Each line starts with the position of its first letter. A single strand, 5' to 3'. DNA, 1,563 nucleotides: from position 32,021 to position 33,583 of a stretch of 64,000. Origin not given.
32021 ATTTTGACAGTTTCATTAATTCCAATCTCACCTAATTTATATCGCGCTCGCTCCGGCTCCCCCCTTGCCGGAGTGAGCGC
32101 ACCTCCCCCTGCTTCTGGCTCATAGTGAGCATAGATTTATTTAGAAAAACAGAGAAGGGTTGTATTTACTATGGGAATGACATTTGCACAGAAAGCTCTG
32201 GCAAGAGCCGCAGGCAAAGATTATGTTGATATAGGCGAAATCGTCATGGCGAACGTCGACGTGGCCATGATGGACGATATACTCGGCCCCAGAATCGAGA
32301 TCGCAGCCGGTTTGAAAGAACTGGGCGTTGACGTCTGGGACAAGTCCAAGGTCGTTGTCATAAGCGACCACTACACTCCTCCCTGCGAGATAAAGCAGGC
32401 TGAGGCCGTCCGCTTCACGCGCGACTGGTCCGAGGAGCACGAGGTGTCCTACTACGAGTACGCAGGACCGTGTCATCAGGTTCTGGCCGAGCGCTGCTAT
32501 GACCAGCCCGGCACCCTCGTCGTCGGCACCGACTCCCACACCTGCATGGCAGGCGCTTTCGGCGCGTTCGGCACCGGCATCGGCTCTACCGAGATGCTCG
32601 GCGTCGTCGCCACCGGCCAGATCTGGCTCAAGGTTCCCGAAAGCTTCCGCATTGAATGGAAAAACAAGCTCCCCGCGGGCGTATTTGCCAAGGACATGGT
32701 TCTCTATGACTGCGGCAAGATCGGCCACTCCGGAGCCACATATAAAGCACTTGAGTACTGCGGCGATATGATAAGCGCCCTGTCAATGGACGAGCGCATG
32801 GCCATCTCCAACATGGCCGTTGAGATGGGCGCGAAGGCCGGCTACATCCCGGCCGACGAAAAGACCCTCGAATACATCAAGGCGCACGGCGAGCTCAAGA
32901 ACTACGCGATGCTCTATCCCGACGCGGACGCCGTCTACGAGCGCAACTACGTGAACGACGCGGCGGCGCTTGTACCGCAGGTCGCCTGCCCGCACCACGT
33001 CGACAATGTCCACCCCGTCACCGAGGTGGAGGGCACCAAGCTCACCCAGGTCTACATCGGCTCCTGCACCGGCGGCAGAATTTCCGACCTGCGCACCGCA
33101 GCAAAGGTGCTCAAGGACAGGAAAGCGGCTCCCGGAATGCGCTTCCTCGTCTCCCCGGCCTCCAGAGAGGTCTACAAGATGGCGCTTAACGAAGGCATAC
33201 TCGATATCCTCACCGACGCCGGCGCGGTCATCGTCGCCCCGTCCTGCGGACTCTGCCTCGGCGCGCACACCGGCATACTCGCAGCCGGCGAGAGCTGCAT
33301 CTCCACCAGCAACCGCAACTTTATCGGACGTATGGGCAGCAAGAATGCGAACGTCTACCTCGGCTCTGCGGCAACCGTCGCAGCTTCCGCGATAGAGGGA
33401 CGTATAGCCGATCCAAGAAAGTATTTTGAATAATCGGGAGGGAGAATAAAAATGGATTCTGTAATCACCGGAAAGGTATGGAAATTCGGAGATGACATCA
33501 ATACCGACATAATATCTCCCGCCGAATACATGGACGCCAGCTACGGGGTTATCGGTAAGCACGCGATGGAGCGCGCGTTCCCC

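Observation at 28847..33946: PrpF-like, PrpD-like and short LeuCD-like genes in a catabolic setting, pointing to an itaconate/citraconate/(R)-citramalate-type hydro-lyase cascade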

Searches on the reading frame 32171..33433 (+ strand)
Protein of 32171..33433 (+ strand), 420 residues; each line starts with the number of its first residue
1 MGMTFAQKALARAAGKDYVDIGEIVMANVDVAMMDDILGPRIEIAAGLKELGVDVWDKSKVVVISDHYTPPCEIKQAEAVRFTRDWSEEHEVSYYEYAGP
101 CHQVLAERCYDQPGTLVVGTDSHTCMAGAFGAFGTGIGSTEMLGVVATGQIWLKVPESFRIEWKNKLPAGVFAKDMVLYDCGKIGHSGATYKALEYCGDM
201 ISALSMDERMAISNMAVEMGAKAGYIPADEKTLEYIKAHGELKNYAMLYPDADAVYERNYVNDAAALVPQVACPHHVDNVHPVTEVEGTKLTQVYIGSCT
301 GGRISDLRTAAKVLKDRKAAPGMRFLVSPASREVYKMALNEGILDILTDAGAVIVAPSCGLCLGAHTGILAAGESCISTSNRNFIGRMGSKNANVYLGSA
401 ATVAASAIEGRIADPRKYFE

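Call 3: search_protein_families(library=pfam, proteins=[window:32171-33433:+])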
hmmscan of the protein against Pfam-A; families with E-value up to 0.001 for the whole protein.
window:32171-33433:+ (420 aa): 2 families
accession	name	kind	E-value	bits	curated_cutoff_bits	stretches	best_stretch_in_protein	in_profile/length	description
PF00330.25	Aconitase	-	5e-94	316.3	28.7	2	75-285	81-305/463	Aconitase family (aconitate hydratase)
PF04412.18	AcnX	-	0.00029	20.1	31.5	1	302-368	301-362/400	Aconitase X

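Call 5: search_protein_families(library=ncbifam, proteins=[window:32171-33433:+], max_evalue=0.00001)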
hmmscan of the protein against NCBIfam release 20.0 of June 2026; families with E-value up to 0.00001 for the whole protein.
window:32171-33433:+ (420 aa): 19 families
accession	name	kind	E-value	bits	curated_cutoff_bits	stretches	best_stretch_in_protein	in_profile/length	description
NF001614.1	PRK00402.1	subfamily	5.4e-164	545.8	385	1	3-416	1-415/415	aconitase/3-isopropylmalate dehydratase large subunit family protein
TIGR01343.1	hacA_fam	subfamily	4.8e-154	512.9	385.7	1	4-416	1-412/412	homoaconitate hydratase family protein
TIGR02086.1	IPMI_arch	subfamily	4e-150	500.1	410.15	1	3-416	1-410/411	3-isopropylmalate dehydratase/homoaconitate hydratase family large subunit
NF040615.1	HacA_Meth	equivalog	7.3e-137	456.5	550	1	3-414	1-417/419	homoaconitase large subunit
TIGR02083.1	LEU2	equivalog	1.1e-133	446.2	610.65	1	3-417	1-418/419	3-isopropylmalate dehydratase large subunit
NF009116.0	PRK12466.1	subfamily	3.2e-91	306.3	531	2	25-284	25-304/472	3-isopropylmalate dehydratase large subunit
NF005558.0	PRK07229.1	equivalog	4.6e-91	306.3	612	1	1-418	1-415/647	aconitate hydratase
NF004016.0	PRK05478.1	subfamily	1e-85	288.1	510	2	45-273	42-291/468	3-isopropylmalate dehydratase large subunit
TIGR01342.1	acon_putative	hypoth_equivalog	5.3e-74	249.6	719.15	1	17-418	14-412/655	putative aconitate hydratase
TIGR00170.1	leuC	equivalog_domain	3.8e-72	243.4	560.25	2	97-284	104-301/466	3-isopropylmalate dehydratase large subunit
TIGR00139.1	h_aconitase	equivalog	4e-67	227.1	529.9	2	248-418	277-457/709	homoaconitase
NF006690.0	PRK09238.1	equivalog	1.3e-46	159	782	2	230-419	629-818/852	bifunctional aconitate hydratase 2/2-methylisocitrate dehydratase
TIGR01340.1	aconitase_mito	equivalog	9.7e-36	123.4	825.35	1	94-412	128-472/745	aconitate hydratase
TIGR00117.1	acnB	equivalog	1.7e-34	118.8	1287.2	1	228-418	626-815/844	bifunctional aconitate hydratase 2/2-methylisocitrate dehydratase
NF008503.0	PRK11413.1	equivalog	3.6e-32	111.2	641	2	102-287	131-315/753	hydratase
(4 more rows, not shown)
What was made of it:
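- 32171..33433 (+): LeuC-like large subunit of an aconitase-family hydro-lyase. Inferred reaction: citraconate-type diacid + H2O gives a citramalate-type 2-alkylmalate. The LeuC equivalog TIGR02083 scores 446 bits against a cut-off of 611 (call 5).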

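Call 37: find_homologous_proteins(query=window:32171-33433:+, max_evalue=1e-40)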
Query window:32171-33433:+ (420 aa): 7994 proteins with E <= 1e-40 among 8000 candidates; the best 120 are listed.
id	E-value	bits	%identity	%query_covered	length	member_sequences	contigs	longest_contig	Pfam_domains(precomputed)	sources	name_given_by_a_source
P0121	2.1e-282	954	100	100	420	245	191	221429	PF00330.26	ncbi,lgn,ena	-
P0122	8.3e-253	857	88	100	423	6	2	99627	PF00330.26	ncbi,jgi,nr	ncbi:MAG: 3-isopropylmalate dehydratase large subunit [Oscillospiraceae bacterium]|nr:3-isopropylmal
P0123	1.2e-252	856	89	100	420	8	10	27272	PF00330.26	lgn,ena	-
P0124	2.1e-251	852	89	100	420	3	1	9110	PF00330.26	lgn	-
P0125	9.6e-244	827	87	100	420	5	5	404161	PF00330.26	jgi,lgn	jgi:3-isopropylmalate/(R)-2-methylmalate dehydratase large subunit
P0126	1.2e-239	813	86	100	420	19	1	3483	PF00330.26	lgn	-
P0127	1.3e-238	810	85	99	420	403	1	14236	PF00330.26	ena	-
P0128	5.7e-236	801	85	100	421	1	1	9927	PF00330.26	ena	-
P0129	4.1e-235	798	82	100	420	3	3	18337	PF00330.26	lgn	-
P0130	4.7e-234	795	83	99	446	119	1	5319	PF00330.26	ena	-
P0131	8.0e-234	794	83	99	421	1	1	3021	PF00330.26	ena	-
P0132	1.0e-232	790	82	100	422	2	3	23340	PF00330.26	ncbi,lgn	ncbi:MAG: 3-isopropylmalate dehydratase large subunit [Oscillospiraceae bacterium]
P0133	1.1e-230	784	85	97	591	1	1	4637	PF00330.26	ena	-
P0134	3.2e-230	782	83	99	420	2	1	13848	PF00330.26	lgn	-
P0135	3.9e-229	779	81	100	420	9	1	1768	PF00330.26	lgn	-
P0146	1.3e-196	672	71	100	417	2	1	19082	PF00330.26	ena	-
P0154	3.0e-188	644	66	100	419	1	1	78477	PF00330.26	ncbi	ncbi:MAG: 3-isopropylmalate dehydratase large subunit [Tepidanaerobacteraceae bacterium]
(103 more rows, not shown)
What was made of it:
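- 32171..33433 (+): About 60% identical to many clostridial isopropylmalate/(R)-2-methylmalate dehydratases (call 37).
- LeuC is about 60% identical to isopropylmalate/citramalate enzymes (call 37). LeuC is about 60% identical to annotated biosynthetic LeuC proteins (call 37).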

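Call 38: find_encoding_contigs(protein=P0154, flank=10000, max_places=1)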
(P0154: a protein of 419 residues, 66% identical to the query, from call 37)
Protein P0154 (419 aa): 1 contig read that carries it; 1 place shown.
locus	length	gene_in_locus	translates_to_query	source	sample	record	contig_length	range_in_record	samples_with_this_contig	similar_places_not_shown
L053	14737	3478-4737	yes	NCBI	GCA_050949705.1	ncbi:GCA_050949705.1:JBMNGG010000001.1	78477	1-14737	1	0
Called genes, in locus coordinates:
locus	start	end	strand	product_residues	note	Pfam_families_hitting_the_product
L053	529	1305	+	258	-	PF06506:PrpR_N, PF00989:PAS (weak)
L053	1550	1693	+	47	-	PF00158:Sigma54_activat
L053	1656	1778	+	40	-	PF00158:Sigma54_activat (weak)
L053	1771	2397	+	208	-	PF00158:Sigma54_activat, PF14532:Sigma54_activ_2 (weak), PF25601:AAA_lid_14, PF02954:HTH_8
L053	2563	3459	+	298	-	PF02548:Pantoate_transf (faint), PF13714:PEP_mutase, PF00463:ICL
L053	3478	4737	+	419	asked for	PF00330:Aconitase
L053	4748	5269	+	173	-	PF00694:Aconitase_C, PF06434:Aconitase_2_N (faint)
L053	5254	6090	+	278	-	PF04303:PrpF, PF05544:Pro_racemase (faint)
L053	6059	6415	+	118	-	PF04303:PrpF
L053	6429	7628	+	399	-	PF01180:DHO_dh, PF01207:Dus (weak), PF12837:Fer4_6 (weak), PF25160:LdpA_Fe-S-bd (faint), PF12838:Fer4_7, PF13237:Fer4_10, PF14697:Fer4_21, PF00037:Fer4 (weak), +2 more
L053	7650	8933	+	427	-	PF14691:Fer4_20, PF00070:Pyr_redox (faint), PF03486:HI0933_like (weak), PF07992:Pyr_redox_2, PF13241:NAD_binding_7 (faint), PF01593:Amino_oxidase (faint), PF13450:NAD_binding_8, PF13738:Pyr_redox_3 (faint)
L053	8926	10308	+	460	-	PF07969:Amidohydro_3 (faint), PF01979:Amidohydro_1, PF12890:DHOase (weak)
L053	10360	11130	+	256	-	PF04389:Peptidase_M28, PF01546:Peptidase_M20 (weak)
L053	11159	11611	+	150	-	PF01546:Peptidase_M20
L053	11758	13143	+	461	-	PF03972:MmgE_PrpD_N, PF19305:MmgE_PrpD_C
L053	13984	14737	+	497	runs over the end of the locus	PF00474:SSF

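Call 39: find_encoding_contigs(protein=P0146, flank=10000, max_places=1)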
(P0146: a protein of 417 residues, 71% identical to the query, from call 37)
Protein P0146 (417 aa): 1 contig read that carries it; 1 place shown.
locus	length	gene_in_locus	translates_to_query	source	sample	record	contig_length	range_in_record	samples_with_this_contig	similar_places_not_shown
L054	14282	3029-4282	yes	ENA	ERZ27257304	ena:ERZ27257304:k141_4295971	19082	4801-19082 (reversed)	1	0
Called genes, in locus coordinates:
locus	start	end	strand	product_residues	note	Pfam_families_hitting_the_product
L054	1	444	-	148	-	?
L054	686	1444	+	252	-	PF03807:F420_oxidored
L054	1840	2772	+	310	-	PF00532:Peripla_BP_1, PF13407:Peripla_BP_4, PF13377:Peripla_BP_3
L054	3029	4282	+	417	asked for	PF00330:Aconitase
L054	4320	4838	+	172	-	PF00694:Aconitase_C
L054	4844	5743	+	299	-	PF13714:PEP_mutase, PF00463:ICL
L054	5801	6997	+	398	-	PF01180:DHO_dh, PF00037:Fer4 (faint), PF12797:Fer4_2 (faint), PF12837:Fer4_6 (faint), PF12838:Fer4_7, PF13237:Fer4_10 (weak), PF14697:Fer4_21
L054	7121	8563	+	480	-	PF07969:Amidohydro_3 (weak), PF01979:Amidohydro_1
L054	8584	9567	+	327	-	PF02729:OTCace_N, PF00185:OTCace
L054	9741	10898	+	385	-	PF04303:PrpF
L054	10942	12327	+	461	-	PF03972:MmgE_PrpD_N, PF19305:MmgE_PrpD_C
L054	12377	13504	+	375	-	PF02608:Bmp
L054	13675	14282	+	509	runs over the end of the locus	PF00005:ABC_tran, PF13304:AAA_21 (faint), PF00005:ABC_tran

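Call 49: search_solved_structures(query=L054:4844-5743:+, max_evalue=1e-10)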
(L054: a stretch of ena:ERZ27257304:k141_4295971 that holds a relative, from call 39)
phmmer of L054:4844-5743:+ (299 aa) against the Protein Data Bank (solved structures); distinct sequences matched with E-value up to 1e-10: 22.
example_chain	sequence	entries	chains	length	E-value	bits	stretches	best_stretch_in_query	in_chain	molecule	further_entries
4iqd_A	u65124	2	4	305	1.4e-66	228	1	12-276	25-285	Carboxyvinyl-carboxyphosphonate phosphorylmutase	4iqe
1zlp_A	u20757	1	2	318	2.4e-61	210.7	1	16-287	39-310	petal death protein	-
3fa3_A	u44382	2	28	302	1.6e-57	198.2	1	15-285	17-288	2,3-dimethylmalate lyase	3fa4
3eoo_A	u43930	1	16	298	8e-52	179.5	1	8-291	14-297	Methylisocitrate lyase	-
9hra_A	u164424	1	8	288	1.2e-47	165.9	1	2-271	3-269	2-methylisocitrate lyase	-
3lye_A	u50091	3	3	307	1.4e-47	165.6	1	14-282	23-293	Oxaloacetate acetyl hydrolase | Oxaloacetate acetylhydrolase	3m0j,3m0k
9hgk_A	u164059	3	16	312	1.5e-47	165.5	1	2-271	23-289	2-methylisocitrate lyase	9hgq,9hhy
9hgo_A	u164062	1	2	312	4e-47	164.1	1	2-271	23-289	2-methylisocitrate lyase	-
9hhs_A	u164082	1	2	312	5.5e-47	163.7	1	2-271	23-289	2-methylisocitrate lyase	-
1mum_A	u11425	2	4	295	8.2e-45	156.5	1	4-271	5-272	2-methylisocitrate lyase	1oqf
1o5q_A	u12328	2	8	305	8.6e-45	156.5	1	4-271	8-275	Probable methylisocitrate lyase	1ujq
1xg3_A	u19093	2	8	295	2e-43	152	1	4-271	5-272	Probable methylisocitrate lyase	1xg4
6t4v_C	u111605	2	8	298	9.5e-42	146.5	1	20-267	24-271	2-methylisocitrate lyase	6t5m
5unc_A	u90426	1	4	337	2.4e-37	132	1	21-287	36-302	PHOSPHOENOLPYRUVATE PHOSPHOMUTASE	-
3b8i_A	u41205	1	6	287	6.1e-34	120.9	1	23-278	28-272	PA4872 oxaloacetate decarboxylase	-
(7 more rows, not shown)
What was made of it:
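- The ICL-family lyase is nearer to dimethylmalate lyase and petal death protein than to PrpB (call 49).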
